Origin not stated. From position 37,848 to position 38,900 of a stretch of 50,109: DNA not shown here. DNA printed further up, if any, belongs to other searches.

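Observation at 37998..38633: CheA kinase fused to a C-terminal CheC/CheX-like CheY-P phosphatase domain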

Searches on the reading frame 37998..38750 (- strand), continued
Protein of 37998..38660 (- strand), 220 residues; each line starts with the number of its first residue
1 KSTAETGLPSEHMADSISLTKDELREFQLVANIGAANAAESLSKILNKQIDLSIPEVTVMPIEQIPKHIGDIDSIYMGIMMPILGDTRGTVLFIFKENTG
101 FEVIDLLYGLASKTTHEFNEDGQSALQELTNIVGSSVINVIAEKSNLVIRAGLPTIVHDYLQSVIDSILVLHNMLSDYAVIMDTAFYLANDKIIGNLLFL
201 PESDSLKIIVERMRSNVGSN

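Call 28: search_protein_families(library=pfam, proteins=[P0025, P0032, P0033, P0042, P0068, P0030, P0035, P0039, P0126, P0161], max_evalue=0.001)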
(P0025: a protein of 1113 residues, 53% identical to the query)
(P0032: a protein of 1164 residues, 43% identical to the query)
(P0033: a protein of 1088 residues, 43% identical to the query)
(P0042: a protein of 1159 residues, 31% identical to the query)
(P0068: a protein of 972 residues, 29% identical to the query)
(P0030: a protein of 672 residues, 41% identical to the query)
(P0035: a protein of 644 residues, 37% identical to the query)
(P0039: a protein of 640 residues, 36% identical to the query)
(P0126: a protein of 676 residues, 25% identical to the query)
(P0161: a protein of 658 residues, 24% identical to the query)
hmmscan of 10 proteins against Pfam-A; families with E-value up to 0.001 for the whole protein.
P0025 (1113 aa): 7 families
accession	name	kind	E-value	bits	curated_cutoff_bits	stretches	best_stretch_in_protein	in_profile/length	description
PF01584.24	CheW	-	2.2e-28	99.1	23.5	1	608-734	3-135/138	CheW-like domain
PF01627.28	Hpt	-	2.4e-19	69.8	24.6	1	8-98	2-81/84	Hpt domain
PF02895.20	H-kinase_dim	-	8.1e-18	65.1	23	1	347-414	2-68/68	Signal transducing histidine kinase, homodimeric domain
PF02518.31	HATPase_c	-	1.5e-17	64.4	26.4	1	463-601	5-110/111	Histidine kinase-, DNA gyrase B-, and HSP90-like ATPase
PF07194.16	P2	-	4.3e-10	39.9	23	1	178-256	1-80/81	P2 response regulator binding domain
PF04509.17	CheC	-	8.1e-10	38.9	22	1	1017-1050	4-37/38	CheC-like family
PF13690.11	CheX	-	8e-06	26.3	27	1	971-1051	2-74/94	Chemotaxis phosphatase CheX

P0032 (1164 aa): 7 families
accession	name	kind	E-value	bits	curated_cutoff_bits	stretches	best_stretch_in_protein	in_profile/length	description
PF01584.24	CheW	-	2.6e-29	102.1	23.5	1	603-729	3-135/138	CheW-like domain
PF01627.28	Hpt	-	1e-19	71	24.6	1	8-93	2-76/84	Hpt domain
PF02518.31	HATPase_c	-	2.6e-19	70.1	26.4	1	458-596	5-110/111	Histidine kinase-, DNA gyrase B-, and HSP90-like ATPase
PF02895.20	H-kinase_dim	-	4.4e-18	65.9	23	1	342-409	2-68/68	Signal transducing histidine kinase, homodimeric domain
PF07194.16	P2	-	3.4e-14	53.1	23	1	174-251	1-79/81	P2 response regulator binding domain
PF13690.11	CheX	-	6.6e-06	26.5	27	1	1023-1107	1-77/94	Chemotaxis phosphatase CheX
PF04509.17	CheC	-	1.9e-05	24.9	22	0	1070-1103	4-37/38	CheC-like family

P0033 (1088 aa): 7 families
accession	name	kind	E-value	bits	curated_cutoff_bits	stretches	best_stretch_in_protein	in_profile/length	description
PF01584.24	CheW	-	8.4e-30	103.6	23.5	1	571-697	3-135/138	CheW-like domain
PF01627.28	Hpt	-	4.1e-19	69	24.6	1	8-104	2-80/84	Hpt domain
PF02518.31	HATPase_c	-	3.6e-17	63.2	26.4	1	426-564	5-110/111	Histidine kinase-, DNA gyrase B-, and HSP90-like ATPase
PF02895.20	H-kinase_dim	-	2.9e-16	60.1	23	1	310-377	2-68/68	Signal transducing histidine kinase, homodimeric domain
PF04509.17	CheC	-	5.1e-11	42.8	22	1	898-925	9-36/38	CheC-like family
PF07194.16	P2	-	5.5e-06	26.8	23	1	175-245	1-75/81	P2 response regulator binding domain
PF02154.20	FliM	-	6.1e-05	23.4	27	1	880-1007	2-124/192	Flagellar motor switch protein FliM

P0042 (1159 aa): 6 families
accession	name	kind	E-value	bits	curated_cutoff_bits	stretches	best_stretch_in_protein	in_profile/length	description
PF01584.24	CheW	-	1.2e-28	99.9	23.5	1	623-751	3-135/138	CheW-like domain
PF01627.28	Hpt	-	1.4e-17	64.1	24.6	1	8-96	2-79/84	Hpt domain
PF02895.20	H-kinase_dim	-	1.9e-17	63.9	23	1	361-428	1-67/68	Signal transducing histidine kinase, homodimeric domain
PF02518.31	HATPase_c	-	4.2e-16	59.8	26.4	1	479-616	6-110/111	Histidine kinase-, DNA gyrase B-, and HSP90-like ATPase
PF07194.16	P2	-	4.3e-11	43.1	23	1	187-263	3-80/81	P2 response regulator binding domain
PF13690.11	CheX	-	7.2e-07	29.6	27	1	1020-1101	1-74/94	Chemotaxis phosphatase CheX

P0068 (972 aa): 6 families
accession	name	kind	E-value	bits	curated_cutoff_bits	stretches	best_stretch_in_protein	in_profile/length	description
PF01584.24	CheW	-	5e-26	91.4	23.5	1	541-669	3-136/138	CheW-like domain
PF02895.20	H-kinase_dim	-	1.8e-18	67.1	23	1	279-347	1-68/68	Signal transducing histidine kinase, homodimeric domain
PF01627.28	Hpt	-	5e-17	62.4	24.6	1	9-98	2-73/84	Hpt domain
PF02518.31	HATPase_c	-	4.2e-15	56.6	26.4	1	395-534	4-110/111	Histidine kinase-, DNA gyrase B-, and HSP90-like ATPase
PF07194.16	P2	-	1.5e-14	54.2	23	1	161-239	1-80/81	P2 response regulator binding domain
PF04509.17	CheC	-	2.3e-06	27.9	22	1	877-910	3-36/38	CheC-like family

P0030 (672 aa): 3 families
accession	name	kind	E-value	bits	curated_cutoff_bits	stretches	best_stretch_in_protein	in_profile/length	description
PF01584.24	CheW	-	2.8e-27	95.5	23.5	1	144-271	3-136/138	CheW-like domain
PF02518.31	HATPase_c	-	4.4e-17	62.9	26.4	1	2-137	8-110/111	Histidine kinase-, DNA gyrase B-, and HSP90-like ATPase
PF04509.17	CheC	-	1e-06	29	22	0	487-516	9-38/38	CheC-like family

P0035 (644 aa): 5 families
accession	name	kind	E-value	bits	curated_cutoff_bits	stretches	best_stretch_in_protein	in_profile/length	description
PF02518.31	HATPase_c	-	6.8e-18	65.6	26.4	1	287-427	4-107/111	Histidine kinase-, DNA gyrase B-, and HSP90-like ATPase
PF01627.28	Hpt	-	1.9e-15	57.3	24.6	1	8-98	2-81/84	Hpt domain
PF02895.20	H-kinase_dim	-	7.1e-08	33.2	23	1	177-242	3-67/68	Signal transducing histidine kinase, homodimeric domain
PF04509.17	CheC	-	1.4e-06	28.6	22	1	552-587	2-37/38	CheC-like family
PF13690.11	CheX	-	5.8e-06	26.7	27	1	510-589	2-75/94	Chemotaxis phosphatase CheX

P0039 (640 aa): 3 families
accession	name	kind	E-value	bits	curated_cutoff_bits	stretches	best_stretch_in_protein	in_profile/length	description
PF02518.31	HATPase_c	-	3.6e-17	63.2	26.4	1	286-425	4-110/111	Histidine kinase-, DNA gyrase B-, and HSP90-like ATPase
PF01627.28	Hpt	-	4.8e-14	52.8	24.6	1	9-96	3-79/84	Hpt domain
PF02895.20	H-kinase_dim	-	0.00038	21.3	23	0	172-237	3-67/68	Signal transducing histidine kinase, homodimeric domain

P0126 (676 aa): 3 families
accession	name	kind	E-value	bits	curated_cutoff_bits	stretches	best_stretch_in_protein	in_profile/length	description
PF01584.24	CheW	-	9.6e-27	93.7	23.5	1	15-155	2-136/138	CheW-like domain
PF04509.17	CheC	-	1.8e-25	89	22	3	306-339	2-35/38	CheC-like family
PF13690.11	CheX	-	8.7e-07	29.4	27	0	474-510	40-72/94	Chemotaxis phosphatase CheX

P0161 (658 aa): 3 families
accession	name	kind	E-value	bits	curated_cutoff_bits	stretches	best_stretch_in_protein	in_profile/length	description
PF04509.17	CheC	-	3.3e-37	126.6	22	3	453-488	2-37/38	CheC-like family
PF01584.24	CheW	-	3.3e-19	69.3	23.5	1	13-149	3-135/138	CheW-like domain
PF13690.11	CheX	-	1.7e-09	38.1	27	0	450-487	39-72/94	Chemotaxis phosphatase CheX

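Call 29: list_cluster_members(proteins=[P0025, P0032, P0033, P0042, P0068, P0035, P0039, P0161])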
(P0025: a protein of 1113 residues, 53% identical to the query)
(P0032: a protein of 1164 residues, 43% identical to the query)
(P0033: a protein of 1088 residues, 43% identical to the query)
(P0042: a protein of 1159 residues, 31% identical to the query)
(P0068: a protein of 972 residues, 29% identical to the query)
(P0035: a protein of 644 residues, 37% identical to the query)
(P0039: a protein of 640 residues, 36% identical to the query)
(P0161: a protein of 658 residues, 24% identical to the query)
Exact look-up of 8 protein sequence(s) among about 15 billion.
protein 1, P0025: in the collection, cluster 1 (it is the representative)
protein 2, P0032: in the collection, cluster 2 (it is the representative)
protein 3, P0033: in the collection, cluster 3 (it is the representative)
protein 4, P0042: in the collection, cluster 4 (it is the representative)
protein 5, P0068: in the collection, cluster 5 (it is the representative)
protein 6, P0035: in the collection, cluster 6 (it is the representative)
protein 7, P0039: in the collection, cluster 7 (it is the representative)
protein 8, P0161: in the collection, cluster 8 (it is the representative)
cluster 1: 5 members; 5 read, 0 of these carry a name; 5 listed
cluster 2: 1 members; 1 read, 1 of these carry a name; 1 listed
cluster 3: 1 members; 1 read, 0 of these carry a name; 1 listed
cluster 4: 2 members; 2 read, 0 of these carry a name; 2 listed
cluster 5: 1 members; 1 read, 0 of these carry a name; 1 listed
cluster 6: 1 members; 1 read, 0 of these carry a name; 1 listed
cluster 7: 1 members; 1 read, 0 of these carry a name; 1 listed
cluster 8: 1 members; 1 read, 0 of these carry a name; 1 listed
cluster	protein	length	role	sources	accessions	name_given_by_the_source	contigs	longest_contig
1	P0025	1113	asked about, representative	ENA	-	-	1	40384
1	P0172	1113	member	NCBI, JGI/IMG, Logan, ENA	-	-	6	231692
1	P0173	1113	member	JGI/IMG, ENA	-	-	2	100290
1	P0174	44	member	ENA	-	-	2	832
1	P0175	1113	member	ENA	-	-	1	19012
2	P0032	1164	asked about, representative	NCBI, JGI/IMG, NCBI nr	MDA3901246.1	MAG: chemotaxis protein CheW [Spirochaetes bacterium] | two-component system chemotaxis sensor kinase CheA | chemotaxis protein CheW [Spirochaetota bacterium]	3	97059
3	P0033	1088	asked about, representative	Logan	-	-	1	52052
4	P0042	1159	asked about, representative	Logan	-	-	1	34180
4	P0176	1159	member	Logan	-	-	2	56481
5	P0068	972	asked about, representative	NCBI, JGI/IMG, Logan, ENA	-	-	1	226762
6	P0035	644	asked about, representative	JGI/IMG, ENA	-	-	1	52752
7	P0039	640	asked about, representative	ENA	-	-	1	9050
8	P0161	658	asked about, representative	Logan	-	-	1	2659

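Call 32: fold_search(model_id=the predicted structure, library=pdb)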
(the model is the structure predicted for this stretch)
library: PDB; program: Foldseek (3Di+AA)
matches with E <= 10: 839; with E <= 0.001: 38
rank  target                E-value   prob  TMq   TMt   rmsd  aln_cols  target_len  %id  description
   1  1xkr                  1.2e-17  1.00  0.68  0.81   3.0       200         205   26  X-ray Structure of Thermotoga maritima CheC (released 2004-12-07)
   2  2f9z_A                1.2e-16  1.00  0.65  0.82   3.2       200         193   26  Complex between the chemotaxis deamidase CheD and the chemotaxis phosphatase CheC from Thermotoga maritima (released 2006-06-06)
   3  2f9z_B                2.9e-15  1.00  0.65  0.83   3.0       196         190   26  Complex between the chemotaxis deamidase CheD and the chemotaxis phosphatase CheC from Thermotoga maritima (released 2006-06-06)
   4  3qta_A                1.1e-14  1.00  0.65  0.77   3.2       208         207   22  Crystal structure of a CheC-like protein (rrnAC0528) from Haloarcula marismortui ATCC 43049 at 2.00 A resolution (released 2011-04-06)
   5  3qta_B                7.7e-14  1.00  0.64  0.78   3.1       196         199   25  Crystal structure of a CheC-like protein (rrnAC0528) from Haloarcula marismortui ATCC 43049 at 2.00 A resolution (released 2011-04-06)
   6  4hyn_B                1.2e-13  1.00  0.64  0.79   3.2       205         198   16  X-ray crystal structure of Thermotoga maritima FliY (released 2013-04-03)
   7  4hyn_A                2.3e-13  1.00  0.65  0.79   3.4       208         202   16  X-ray crystal structure of Thermotoga maritima FliY (released 2013-04-03)
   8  4gc8_A                6.3e-10  1.00  0.56  0.74   4.2       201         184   14  Crystal structure of FliM middle domain from H. pylori (released 2013-05-08)
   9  4gc8_B                1.1e-09  1.00  0.56  0.77   3.6       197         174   13  Crystal structure of FliM middle domain from H. pylori (released 2013-05-08)
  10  8wiw_7                2.9e-09  1.00  0.58  0.49   3.8       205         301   15  Cryo-EM structure of the flagellar C ring in the CW state (released 2024-09-04)
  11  5x0z_E                5.0e-09  1.00  0.55  0.72   4.5       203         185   15  Crystal structure of FliM-SpeE complex from H. pylori (released 2017-09-13)
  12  8umx_C                5.3e-09  1.00  0.56  0.49   4.0       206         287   14  Cryo-EM structure of a single subunit of a Clockwise-locked form of the Salmonella enterica Typhimurium flagellar C-ri (released 2024-01-24)
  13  4fhr_A                6.0e-09  1.00  0.56  0.73   3.6       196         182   13  Crystal structure of the complex between the flagellar motor proteins FliG and FliM. (released 2012-08-22)
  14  1xko_B                6.3e-09  1.00  0.48  0.72   4.3       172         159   17  Structure of Thermotoga maritima CheX (released 2004-12-07)
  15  3soh_A                6.7e-09  1.00  0.57  0.72   3.8       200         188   14  Architecture of the Flagellar Rotor (released 2011-07-27)
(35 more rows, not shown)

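Call 37: find_related_loci(query=P0068, collection=genome_contigs, flank=4000)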
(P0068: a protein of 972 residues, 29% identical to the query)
Query P0068 (972 aa) in genome_contigs; peptide patterns used: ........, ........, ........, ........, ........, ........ (x = any residue, [..] = any of these).
80 stretches matched a pattern; 3 encode a relative of the query (tblastn E <= 1e-3); 2 distinct loci.
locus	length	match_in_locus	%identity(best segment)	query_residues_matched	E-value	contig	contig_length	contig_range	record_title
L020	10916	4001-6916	100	1-972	0e+0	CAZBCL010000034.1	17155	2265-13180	MAG TPA_asm: uncultured Spirochaetia bacterium isolate binchicken_co67_111 genome assembly, contig: NODE_3401_length_171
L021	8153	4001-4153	43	480-533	4e-5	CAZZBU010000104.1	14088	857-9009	MAG TPA_asm: uncultured Bacteroidales bacterium isolate SRP252850_co1_7 genome assembly, contig: NODE_8076_length_14088_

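Call 38: find_related_loci(query=P0035, collection=genome_contigs, flank=4000)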
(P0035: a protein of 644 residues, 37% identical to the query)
Query P0035 (644 aa) in genome_contigs; peptide patterns used: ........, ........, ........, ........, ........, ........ (x = any residue, [..] = any of these).
67 stretches matched a pattern, but none encodes a relative of the query by tblastn (E <= 1e-3).

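Call 49: search_protein_families(library=pfam, proteins=[L020:56-1036:+, L020:1441-3018:+, L020:3396-3950:+, L020:6952-7431:+, L020:7398-8495:+, L020:8497-8982:+, L020:9002-9364:+], max_evalue=0.0001)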
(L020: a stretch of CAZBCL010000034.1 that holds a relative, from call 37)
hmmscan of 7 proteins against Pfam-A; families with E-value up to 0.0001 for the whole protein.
L020:56-1036:+ (326 aa): 1 family
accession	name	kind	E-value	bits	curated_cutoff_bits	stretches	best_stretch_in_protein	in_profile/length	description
PF00015.26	MCPsignal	-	8.6e-36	123.8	34.6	1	62-228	5-171/172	Methyl-accepting chemotaxis protein (MCP) signalling domain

L020:1441-3018:+ (525 aa): 3 families
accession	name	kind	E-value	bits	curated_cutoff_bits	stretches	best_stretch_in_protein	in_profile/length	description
PF07228.17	SpoIIE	-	9.4e-40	137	25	1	188-371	5-189/192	Stage II sporulation protein E (SpoIIE)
PF00072.30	Response_reg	-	8.8e-26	90.7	30.2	1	4-109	1-106/111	Response regulator receiver domain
PF13581.12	HATPase_c_2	-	3.2e-16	59.9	27.4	1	411-517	22-127/127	Histidine kinase-like ATPase domain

L020:3396-3950:+ (184 aa): 1 family
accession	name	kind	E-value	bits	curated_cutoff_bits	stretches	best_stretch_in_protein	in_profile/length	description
PF01584.24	CheW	-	3e-34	118.1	23.5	1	43-176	2-135/138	CheW-like domain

L020:6952-7431:+ (159 aa): 1 family
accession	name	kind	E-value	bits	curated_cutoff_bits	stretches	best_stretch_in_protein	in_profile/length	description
PF03975.18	CheD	-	6.6e-24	84.6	25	1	49-152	1-106/108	CheD chemotactic sensory transduction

L020:7398-8495:+ (365 aa): 2 families
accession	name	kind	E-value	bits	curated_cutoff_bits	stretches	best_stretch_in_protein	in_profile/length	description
PF01339.22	CheB_methylest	-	3.2e-61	206.5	24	1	177-356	1-174/174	CheB methylesterase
PF00072.30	Response_reg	-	1.1e-23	83.9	30.2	1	19-127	2-107/111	Response regulator receiver domain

L020:8497-8982:+ (161 aa): 2 families
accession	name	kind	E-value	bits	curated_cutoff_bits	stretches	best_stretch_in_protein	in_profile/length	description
PF13690.11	CheX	-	5.5e-16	58.9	27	1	49-138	2-86/94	Chemotaxis phosphatase CheX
PF04509.17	CheC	-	6.3e-09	36.1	22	1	92-125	3-37/38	CheC-like family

L020:9002-9364:+ (120 aa): 1 family
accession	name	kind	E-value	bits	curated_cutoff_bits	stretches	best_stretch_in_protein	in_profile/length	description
PF00072.30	Response_reg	-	2e-26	92.8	30.2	1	4-114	1-110/111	Response regulator receiver domain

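Call 56: find_encoding_contigs(protein=P0025, flank=5000, max_places=1)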
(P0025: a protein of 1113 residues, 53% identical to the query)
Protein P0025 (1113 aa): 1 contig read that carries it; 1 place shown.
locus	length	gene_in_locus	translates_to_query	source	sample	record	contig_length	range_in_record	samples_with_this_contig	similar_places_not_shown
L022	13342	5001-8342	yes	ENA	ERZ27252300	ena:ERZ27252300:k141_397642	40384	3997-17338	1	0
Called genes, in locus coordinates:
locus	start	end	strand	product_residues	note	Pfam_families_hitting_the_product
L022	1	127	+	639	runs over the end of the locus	PF02824:TGS, PF07973:tRNA_SAD, PF00587:tRNA-synt_2b, PF03129:HGTP_anticodon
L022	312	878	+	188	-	PF05198:IF3_N, PF00707:IF3_C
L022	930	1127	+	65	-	PF01632:Ribosomal_L35p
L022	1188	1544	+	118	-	PF00453:Ribosomal_L20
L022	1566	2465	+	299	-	-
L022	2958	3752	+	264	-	-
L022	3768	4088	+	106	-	PF05164:ZapA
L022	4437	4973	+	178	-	PF01584:CheW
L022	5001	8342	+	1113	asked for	PF01627:Hpt, PF13690:CheX (faint), PF07194:P2, PF02895:H-kinase_dim, PF02518:HATPase_c, PF01584:CheW, PF04509:CheC (faint)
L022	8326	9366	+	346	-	PF00072:Response_reg, PF01339:CheB_methylest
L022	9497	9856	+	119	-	PF00072:Response_reg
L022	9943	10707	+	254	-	PF02616:SMC_ScpA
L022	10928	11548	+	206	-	PF04079:SMC_ScpB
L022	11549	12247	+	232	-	PF13189:Cytidylate_kin2 (faint), PF02224:Cytidylate_kin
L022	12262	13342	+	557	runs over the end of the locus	PF21710:Spt6_S1 (faint), PF13509:S1_2 (faint), PF00575:S1, PF23459:S1_RRP5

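Call 57: find_encoding_contigs(protein=P0032, flank=5000, max_places=1)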
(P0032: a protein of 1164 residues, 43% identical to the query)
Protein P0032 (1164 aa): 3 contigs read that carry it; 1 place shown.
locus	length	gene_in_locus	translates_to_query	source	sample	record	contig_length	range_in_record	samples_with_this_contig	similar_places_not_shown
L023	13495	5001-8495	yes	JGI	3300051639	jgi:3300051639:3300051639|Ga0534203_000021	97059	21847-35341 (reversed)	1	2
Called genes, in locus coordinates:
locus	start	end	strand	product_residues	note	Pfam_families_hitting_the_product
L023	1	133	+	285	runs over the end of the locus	PF06325:PrmA, PF05175:MTS, PF08241:Methyltransf_11 (weak), PF08242:Methyltransf_12 (weak), PF13649:Methyltransf_25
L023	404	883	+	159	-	PF05198:IF3_N, PF00707:IF3_C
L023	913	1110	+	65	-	PF01632:Ribosomal_L35p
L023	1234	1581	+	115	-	PF00453:Ribosomal_L20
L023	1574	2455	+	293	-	-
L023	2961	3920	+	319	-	-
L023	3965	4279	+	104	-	PF05164:ZapA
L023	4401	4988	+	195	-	PF01584:CheW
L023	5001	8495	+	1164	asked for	PF01627:Hpt, PF07194:P2, PF02895:H-kinase_dim, PF13690:CheX (faint), PF02518:HATPase_c, PF01584:CheW, PF04509:CheC (faint)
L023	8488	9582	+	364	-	PF00072:Response_reg, PF01339:CheB_methylest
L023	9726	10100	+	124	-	PF00072:Response_reg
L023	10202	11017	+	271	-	PF02616:SMC_ScpA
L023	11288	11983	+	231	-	PF04079:SMC_ScpB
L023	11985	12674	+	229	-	PF02224:Cytidylate_kin, PF13189:Cytidylate_kin2 (weak)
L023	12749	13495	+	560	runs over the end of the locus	PF13509:S1_2 (faint), PF24685:OB_RRP5_4th (faint), PF17092:PCB_OB (faint), PF00575:S1, PF21710:Spt6_S1 (weak), PF23459:S1_RRP5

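Call 58: find_encoding_contigs(protein=P0042, flank=5000, max_places=1)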
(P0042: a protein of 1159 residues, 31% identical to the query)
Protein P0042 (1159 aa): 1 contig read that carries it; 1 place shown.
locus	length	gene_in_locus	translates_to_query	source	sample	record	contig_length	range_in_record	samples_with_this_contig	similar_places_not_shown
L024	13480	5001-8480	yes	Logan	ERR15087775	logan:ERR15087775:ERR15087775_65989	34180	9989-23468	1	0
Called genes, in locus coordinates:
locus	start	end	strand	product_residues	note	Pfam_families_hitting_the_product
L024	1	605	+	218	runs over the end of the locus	PF07638:Sigma70_ECF (weak), PF04542:Sigma70_r2, PF08281:Sigma70_r4_2, PF04545:Sigma70_r4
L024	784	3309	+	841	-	PF04773:FecR, PF25292:Beta-prop_CGLA (faint), PF01011:PQQ (faint), PF13360:PQQ_2, PF13570:Beta-prop_ACSF4, PF13360:PQQ_2, PF13570:Beta-prop_ACSF4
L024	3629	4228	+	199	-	PF01812:5-FTHF_cyc-lig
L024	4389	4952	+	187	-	PF01584:CheW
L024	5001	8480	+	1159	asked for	PF01627:Hpt, PF07194:P2, PF02895:H-kinase_dim, PF02518:HATPase_c, PF01584:CheW, PF13690:CheX (weak)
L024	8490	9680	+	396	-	PF00072:Response_reg, PF01339:CheB_methylest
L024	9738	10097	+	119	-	PF00072:Response_reg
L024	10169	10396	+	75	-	PF01783:Ribosomal_L32p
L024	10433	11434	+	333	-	PF02504:FA_synthesis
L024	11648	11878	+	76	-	PF00550:PP-binding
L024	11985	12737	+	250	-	PF22935:RM44_endonuclase (weak), PF14622:Ribonucleas_3_3, PF00636:Ribonuclease_3, PF00035:dsrm, PF14709:DND1_DSRM (weak)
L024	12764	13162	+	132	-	-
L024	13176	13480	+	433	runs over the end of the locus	PF06245:DUF1015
